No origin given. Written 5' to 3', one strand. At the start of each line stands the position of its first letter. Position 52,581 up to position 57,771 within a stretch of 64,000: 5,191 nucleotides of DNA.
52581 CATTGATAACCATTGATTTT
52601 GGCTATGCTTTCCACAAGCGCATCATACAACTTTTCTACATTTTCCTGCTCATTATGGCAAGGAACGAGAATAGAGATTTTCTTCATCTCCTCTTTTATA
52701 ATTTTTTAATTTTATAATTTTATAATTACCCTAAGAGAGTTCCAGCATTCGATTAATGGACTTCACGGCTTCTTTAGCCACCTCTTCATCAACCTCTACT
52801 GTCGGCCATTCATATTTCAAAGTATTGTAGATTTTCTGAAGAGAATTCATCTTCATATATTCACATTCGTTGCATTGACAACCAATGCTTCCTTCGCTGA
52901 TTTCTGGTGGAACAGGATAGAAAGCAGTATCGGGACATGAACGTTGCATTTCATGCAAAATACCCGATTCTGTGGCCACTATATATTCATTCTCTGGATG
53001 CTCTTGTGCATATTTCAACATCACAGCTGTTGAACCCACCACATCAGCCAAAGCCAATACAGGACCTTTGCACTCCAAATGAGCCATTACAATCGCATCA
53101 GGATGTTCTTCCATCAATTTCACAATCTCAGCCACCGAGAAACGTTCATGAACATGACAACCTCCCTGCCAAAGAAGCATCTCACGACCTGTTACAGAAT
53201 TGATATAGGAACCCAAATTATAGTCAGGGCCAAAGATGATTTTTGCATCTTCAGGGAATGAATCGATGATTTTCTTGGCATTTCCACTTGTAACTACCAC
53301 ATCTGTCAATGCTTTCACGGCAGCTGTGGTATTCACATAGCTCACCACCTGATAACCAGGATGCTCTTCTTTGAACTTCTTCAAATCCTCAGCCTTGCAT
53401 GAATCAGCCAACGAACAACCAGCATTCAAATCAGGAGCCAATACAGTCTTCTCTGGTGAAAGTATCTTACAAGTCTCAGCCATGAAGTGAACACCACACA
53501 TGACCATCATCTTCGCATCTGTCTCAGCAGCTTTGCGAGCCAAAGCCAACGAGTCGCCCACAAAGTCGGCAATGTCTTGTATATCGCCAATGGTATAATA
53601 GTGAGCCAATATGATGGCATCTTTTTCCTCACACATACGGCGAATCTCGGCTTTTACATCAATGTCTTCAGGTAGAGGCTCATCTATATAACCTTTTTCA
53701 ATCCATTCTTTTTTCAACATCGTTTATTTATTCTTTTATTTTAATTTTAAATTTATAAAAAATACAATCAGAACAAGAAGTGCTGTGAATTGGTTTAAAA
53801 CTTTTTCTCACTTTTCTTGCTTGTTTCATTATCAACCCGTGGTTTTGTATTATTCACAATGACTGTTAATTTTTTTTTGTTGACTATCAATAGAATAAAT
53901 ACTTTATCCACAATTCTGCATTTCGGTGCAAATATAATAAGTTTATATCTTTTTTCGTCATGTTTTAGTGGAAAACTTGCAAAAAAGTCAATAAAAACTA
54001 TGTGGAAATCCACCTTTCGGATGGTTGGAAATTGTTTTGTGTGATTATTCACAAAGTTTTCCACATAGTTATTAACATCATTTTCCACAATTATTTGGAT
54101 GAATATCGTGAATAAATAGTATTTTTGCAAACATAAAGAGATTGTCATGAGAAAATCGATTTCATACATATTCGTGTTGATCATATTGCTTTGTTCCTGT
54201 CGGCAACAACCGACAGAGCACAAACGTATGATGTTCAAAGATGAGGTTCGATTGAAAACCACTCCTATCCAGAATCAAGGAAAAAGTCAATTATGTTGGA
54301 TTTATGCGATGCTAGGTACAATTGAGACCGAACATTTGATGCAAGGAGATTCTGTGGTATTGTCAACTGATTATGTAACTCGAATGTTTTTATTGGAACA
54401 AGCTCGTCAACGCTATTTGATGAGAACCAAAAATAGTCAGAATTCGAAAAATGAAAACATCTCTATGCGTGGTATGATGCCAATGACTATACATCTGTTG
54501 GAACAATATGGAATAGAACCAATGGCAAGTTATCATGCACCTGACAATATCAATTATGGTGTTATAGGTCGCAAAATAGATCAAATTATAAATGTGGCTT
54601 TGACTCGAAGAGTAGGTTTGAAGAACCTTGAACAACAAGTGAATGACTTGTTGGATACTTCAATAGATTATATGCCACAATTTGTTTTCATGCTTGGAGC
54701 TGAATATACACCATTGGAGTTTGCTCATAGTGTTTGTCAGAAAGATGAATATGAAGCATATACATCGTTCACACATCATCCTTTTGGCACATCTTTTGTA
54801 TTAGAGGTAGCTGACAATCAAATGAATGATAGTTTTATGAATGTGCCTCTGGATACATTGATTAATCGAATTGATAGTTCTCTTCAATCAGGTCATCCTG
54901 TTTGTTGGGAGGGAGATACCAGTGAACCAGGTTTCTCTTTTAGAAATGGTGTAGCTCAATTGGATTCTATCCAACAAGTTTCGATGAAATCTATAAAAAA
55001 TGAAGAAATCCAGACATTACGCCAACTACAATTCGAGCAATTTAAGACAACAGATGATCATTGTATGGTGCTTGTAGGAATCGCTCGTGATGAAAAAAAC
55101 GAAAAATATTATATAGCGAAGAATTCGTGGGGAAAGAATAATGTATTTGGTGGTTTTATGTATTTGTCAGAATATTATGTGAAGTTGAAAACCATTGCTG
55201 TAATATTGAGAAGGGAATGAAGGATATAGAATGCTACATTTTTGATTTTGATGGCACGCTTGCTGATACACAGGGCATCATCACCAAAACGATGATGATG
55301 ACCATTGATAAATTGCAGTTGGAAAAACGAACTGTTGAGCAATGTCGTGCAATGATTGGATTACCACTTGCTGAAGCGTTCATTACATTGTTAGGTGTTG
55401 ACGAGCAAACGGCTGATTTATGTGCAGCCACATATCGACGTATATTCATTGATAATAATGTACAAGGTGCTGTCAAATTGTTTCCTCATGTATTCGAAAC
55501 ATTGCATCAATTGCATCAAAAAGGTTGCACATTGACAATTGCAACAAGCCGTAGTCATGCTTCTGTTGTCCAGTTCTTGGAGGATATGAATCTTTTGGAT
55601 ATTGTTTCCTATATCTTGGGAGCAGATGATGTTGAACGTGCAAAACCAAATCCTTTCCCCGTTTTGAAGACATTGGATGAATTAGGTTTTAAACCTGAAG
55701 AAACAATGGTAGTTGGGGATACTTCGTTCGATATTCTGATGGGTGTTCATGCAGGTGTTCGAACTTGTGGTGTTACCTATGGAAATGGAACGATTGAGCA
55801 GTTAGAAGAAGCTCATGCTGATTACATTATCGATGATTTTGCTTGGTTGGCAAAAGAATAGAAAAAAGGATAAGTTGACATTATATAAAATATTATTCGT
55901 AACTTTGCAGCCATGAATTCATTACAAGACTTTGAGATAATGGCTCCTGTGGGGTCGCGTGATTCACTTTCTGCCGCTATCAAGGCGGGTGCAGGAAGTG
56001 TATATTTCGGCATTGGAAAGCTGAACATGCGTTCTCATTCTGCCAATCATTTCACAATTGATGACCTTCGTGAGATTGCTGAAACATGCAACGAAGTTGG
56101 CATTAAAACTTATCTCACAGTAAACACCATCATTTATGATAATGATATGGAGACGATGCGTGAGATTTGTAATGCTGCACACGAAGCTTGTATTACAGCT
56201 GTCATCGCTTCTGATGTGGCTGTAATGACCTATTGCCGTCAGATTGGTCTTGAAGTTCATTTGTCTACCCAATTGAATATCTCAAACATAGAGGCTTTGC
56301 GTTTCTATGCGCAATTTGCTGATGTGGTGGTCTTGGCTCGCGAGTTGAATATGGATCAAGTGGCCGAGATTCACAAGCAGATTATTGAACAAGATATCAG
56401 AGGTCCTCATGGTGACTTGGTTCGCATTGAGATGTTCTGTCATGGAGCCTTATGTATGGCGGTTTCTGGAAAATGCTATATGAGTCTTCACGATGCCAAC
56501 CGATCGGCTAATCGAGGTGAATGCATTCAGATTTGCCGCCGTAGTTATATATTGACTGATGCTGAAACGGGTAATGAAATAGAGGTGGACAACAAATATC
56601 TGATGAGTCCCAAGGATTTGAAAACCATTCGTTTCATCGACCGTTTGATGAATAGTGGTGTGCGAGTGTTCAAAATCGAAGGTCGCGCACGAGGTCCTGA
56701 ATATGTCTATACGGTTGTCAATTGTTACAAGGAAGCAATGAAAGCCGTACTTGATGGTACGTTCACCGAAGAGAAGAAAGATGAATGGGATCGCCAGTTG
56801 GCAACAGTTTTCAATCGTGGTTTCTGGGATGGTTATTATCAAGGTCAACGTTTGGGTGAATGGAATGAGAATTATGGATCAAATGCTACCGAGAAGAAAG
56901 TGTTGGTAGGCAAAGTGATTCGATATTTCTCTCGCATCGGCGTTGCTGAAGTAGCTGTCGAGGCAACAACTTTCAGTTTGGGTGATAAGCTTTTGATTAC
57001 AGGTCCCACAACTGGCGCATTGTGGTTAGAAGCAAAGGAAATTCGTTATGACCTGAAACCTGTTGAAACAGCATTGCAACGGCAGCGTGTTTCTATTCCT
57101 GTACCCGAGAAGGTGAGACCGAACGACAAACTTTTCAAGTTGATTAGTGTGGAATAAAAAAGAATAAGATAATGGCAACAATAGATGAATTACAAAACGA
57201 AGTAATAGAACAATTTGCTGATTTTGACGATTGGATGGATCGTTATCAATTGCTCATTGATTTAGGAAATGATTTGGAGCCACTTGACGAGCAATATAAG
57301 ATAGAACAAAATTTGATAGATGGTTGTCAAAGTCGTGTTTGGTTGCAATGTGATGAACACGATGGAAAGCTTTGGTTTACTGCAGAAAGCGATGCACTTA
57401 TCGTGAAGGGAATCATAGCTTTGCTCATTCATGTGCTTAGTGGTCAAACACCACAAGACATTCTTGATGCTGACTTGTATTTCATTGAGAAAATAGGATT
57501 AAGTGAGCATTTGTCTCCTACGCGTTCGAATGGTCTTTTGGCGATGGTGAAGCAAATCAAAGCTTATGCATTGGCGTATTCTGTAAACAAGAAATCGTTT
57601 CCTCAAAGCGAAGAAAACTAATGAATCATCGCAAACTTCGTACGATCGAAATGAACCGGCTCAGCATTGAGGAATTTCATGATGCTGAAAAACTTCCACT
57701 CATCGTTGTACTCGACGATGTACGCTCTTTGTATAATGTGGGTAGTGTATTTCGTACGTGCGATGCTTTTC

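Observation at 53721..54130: Dense one-orientation DnaA-box cluster with an adjacent A/T-pure tract: candidate oriC or DnaA-controlled locus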

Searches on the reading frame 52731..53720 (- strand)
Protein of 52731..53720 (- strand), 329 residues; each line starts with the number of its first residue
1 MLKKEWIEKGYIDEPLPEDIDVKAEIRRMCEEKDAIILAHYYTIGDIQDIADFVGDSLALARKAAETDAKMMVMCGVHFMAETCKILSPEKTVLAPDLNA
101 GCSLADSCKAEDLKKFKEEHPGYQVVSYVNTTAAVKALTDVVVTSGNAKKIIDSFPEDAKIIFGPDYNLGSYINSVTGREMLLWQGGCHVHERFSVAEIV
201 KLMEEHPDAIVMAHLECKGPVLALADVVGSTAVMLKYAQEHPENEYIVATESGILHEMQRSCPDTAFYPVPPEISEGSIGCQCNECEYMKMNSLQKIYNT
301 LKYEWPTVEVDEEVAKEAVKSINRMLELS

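Call 7: search_protein_families(library=pfam, proteins=[window:52731-53720:-])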
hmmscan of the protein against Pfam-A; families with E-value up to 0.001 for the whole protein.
window:52731-53720:- (329 aa): 1 family
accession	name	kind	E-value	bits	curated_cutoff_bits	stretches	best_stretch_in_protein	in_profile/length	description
PF02445.21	NadA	-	3.2e-119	397.9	27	1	25-327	2-295/295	Quinolinate synthetase A protein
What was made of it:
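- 52731..53720 (-): nadA (quinolinate synthase), the conserved neighbour of the origin. Pfam PF02445, E = 3e-119 (call 7).
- Checked: nadA (52731-53720, minus) and a C1-like peptidase (54147-55220, plus) flank the gap (call 7).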

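Call 10: find_encoding_contigs(protein=window:52731-53720:-, flank=10000, max_places=6)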
Protein window:52731-53720:- (329 aa): 6 contigs read that carry it; 2 places shown.
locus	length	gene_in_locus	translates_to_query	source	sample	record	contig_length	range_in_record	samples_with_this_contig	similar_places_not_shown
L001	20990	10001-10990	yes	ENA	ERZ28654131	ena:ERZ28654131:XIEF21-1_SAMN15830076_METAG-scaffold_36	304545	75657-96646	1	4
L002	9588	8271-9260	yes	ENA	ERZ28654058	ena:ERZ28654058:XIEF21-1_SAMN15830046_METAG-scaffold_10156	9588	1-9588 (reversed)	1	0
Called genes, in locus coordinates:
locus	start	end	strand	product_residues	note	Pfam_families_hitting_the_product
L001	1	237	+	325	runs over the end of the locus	PF14378:PAP2_3, PF01569:PAP2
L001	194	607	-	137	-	PF02130:YbeY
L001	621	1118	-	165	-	PF01467:CTP_transf_like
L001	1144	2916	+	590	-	PF13428:TPR_14 (faint), PF14559:TPR_19 (faint), PF13424:TPR_12 (weak), PF13424:TPR_12 (weak), PF17874:TPR_MalT (weak), PF13424:TPR_12, PF12833:HTH_18, PF00165:HTH_AraC, +5 more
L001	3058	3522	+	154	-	PF14060:DUF4252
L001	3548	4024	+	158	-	PF14060:DUF4252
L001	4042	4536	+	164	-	PF04542:Sigma70_r2, PF08281:Sigma70_r4_2, PF04545:Sigma70_r4 (weak)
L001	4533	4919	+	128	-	-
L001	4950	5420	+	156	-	PF14060:DUF4252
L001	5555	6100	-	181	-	PF00588:SpoU_methylase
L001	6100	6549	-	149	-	PF02657:SufE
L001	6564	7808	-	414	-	PF01136:Peptidase_U32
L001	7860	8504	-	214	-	PF00702:Hydrolase, PF08282:Hydrolase_3 (faint), PF12710:HAD (weak), PF13419:HAD_2, PF13242:Hydrolase_like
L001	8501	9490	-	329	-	PF00112:Peptidase_C1 (faint), PF03051:Peptidase_C1_2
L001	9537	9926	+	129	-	-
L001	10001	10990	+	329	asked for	PF02445:NadA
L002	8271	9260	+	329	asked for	PF02445:NadA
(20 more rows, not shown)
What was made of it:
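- Tried and rejected: The 129-aa ORF 53795-54184 (minus strand) is called as a gene in the public assembly (call 10).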

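Call 13: find_related_loci(query=window:52731-53720:-, collection=genome_contigs, flank=10000)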
Query window:52731-53720:- (329 aa) in genome_contigs; peptide patterns used: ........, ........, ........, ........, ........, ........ (x = any residue, [..] = any of these).
382 stretches matched a pattern; 305 encode a relative of the query (tblastn E <= 1e-3); the best 80 are kept; 80 distinct loci.
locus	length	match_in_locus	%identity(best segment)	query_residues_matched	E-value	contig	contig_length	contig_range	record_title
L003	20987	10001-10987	95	1-329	0e+0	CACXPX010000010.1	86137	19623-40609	MAG: uncultured Prevotellaceae bacterium isolate RUG11493 genome assembly, contig: RUG11493_asm_10, whole genome shotgun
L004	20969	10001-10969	87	6-329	0e+0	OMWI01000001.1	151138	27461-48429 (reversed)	uncultured Prevotellaceae bacterium isolate RUG036 genome assembly, contig: scaffold_27, whole genome shotgun sequence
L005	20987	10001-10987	82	1-329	0e+0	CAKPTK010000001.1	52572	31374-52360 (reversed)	MAG: uncultured Prevotella sp. isolate REFINED_METABAT215_TOP10_CONTIGS_1500_ASSEMBLY_K77_MERGED__Hadza_MoBio_hadza-A-D_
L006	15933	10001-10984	82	2-329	0e+0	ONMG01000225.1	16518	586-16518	uncultured Prevotella sp. isolate RUG430 genome assembly, contig: k87_29822320, whole genome shotgun sequence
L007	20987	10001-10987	81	1-329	0e+0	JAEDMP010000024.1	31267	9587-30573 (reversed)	MAG: Bacteroidaceae bacterium isolate MAG269 NODE_1078_length_31267_cov_13.495290, whole genome shotgun sequence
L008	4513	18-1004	81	1-329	0e+0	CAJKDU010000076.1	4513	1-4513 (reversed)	MAG TPA_asm: uncultured Prevotella sp. isolate ERR321625-bin.20 genome assembly, contig: NODE_5006_length_4513_cov_10.84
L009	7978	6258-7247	82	1-329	0e+0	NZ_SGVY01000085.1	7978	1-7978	Segatella hominis strain BCRC 81118 Scaffold84_1, whole genome shotgun sequence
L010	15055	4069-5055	81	1-329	0e+0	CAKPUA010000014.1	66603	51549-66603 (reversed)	MAG: uncultured Prevotella sp. isolate REFINED_METABAT215_TOP10_CONTIGS_1500_ASSEMBLY_K77_MERGED__Hadza_MoBio_hadza-I-L_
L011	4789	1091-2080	82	1-329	0e+0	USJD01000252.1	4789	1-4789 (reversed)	uncultured Prevotella sp. isolate UMGS1762 genome assembly, contig: NODE_4315_length_4789_cov_5.535065, whole genome sho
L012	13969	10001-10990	82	1-329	0e+0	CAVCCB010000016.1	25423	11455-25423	Subdoligranulum sp. APC924/74 isolate H07663-L1_cleanbin_000045 genome assembly, contig: Spades_H07663-L1_contig_1180, w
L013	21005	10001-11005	82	1-329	0e+0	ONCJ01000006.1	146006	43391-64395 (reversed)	uncultured Prevotella sp. isolate RUG176 genome assembly, contig: scaffold_96, whole genome shotgun sequence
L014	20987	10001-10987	82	1-329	0e+0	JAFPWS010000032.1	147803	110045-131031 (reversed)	MAG: Prevotella sp. isolate RGIG1544 Goat_Abomasum-5__c382, whole genome shotgun sequence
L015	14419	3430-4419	81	1-329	0e+0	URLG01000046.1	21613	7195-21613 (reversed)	uncultured Prevotella sp. isolate UMGS1103 genome assembly, contig: NODE_883_length_21613_cov_176.642870, whole genome s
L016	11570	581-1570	81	1-329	0e+0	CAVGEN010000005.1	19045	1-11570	Waltera intestinalis isolate H07606-L1_cleanbin_000046 genome assembly, contig: Spades_H07606-L1_contig_2314, whole geno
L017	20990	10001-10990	82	1-329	0e+0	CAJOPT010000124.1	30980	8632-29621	uncultured Prevotella sp. isolate Rumen_Coassembly_mag_372 genome assembly, contig: k87_25426741, whole genome shotgun s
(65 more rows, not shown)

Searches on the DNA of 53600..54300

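Call 42: search_rna_families(source=window, start=53600, end=54300, threshold=evalue, max_evalue=1)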
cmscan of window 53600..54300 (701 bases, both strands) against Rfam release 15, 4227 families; matches with E-value up to 1: 1.
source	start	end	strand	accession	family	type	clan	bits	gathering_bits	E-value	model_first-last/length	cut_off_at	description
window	53995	54078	-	RF01689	AdoCbl-II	Cis-reg; riboswitch;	CL00101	19.4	36.5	0.12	1-81/81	no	AdoCbl-II (Cobalamin/B12) riboswitch aptamer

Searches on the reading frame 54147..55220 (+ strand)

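Call 7: search_protein_families(library=pfam, proteins=[window:54147-55220:+])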
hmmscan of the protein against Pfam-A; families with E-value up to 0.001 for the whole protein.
window:54147-55220:+ (357 aa): 2 families
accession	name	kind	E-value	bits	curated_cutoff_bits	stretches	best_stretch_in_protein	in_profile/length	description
PF03051.21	Peptidase_C1_2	-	3.8e-15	56.1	22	1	186-354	239-411/438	Peptidase C1-like family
PF00112.29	Peptidase_C1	-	1.3e-07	32.4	20.7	1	300-341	162-203/220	Papain family cysteine protease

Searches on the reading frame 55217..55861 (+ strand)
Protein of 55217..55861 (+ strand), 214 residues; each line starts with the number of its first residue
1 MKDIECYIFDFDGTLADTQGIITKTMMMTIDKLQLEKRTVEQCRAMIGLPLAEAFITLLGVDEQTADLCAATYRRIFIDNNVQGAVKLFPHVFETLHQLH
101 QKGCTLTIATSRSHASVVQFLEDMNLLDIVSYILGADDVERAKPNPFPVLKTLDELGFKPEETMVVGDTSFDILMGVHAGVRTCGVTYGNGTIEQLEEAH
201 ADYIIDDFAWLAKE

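Call 7: search_protein_families(library=pfam, proteins=[window:55217-55861:+])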
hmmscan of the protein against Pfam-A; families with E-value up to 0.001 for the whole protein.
window:55217-55861:+ (214 aa): 5 families
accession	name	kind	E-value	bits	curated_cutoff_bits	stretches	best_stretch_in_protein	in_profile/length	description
PF13419.12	HAD_2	-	4.7e-45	154.3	23.8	1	7-186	1-178/178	Haloacid dehalogenase-like hydrolase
PF00702.32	Hydrolase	-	3.4e-26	93.3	26.4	1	4-180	1-191/191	haloacid dehalogenase-like hydrolase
PF13242.12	Hydrolase_like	-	5.7e-13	49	22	1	142-210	3-74/75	HAD-hyrolase-like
PF08282.18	Hydrolase_3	-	3.1e-10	40.6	20.9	1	92-129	20-57/255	haloacid dehalogenase-like hydrolase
PF12710.13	HAD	-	1.1e-06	29.7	27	1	8-175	2-187/189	haloacid dehalogenase-like hydrolase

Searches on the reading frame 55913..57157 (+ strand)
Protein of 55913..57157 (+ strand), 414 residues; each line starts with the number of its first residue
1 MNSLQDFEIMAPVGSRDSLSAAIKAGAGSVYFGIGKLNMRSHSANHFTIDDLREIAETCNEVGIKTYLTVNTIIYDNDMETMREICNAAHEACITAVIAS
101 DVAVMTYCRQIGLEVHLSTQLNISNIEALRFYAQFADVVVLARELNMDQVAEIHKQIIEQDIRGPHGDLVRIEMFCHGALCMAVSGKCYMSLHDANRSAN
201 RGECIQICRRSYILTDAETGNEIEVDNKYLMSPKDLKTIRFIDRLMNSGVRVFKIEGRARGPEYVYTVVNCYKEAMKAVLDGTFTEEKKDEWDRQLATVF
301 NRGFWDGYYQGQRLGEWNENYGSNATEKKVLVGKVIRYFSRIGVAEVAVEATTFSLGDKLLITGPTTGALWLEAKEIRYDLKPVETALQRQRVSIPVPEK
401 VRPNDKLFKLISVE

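Call 7: search_protein_families(library=pfam, proteins=[window:55913-57157:+])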
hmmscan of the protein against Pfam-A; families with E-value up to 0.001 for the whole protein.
window:55913-57157:+ (414 aa): 1 family
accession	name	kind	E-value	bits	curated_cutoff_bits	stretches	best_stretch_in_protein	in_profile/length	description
PF01136.24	Peptidase_U32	-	8.3e-67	225.3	22.4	1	79-312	1-230/233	Peptidase family U32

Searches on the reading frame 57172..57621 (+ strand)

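Call 7: search_protein_families(library=pfam, proteins=[window:57172-57621:+])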
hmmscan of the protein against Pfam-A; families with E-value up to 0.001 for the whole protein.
window:57172-57621:+ (149 aa): 1 family
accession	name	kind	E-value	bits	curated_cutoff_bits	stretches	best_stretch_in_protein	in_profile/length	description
PF02657.20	SufE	-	1e-49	167.8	27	1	12-131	1-120/121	Fe-S metabolism associated domain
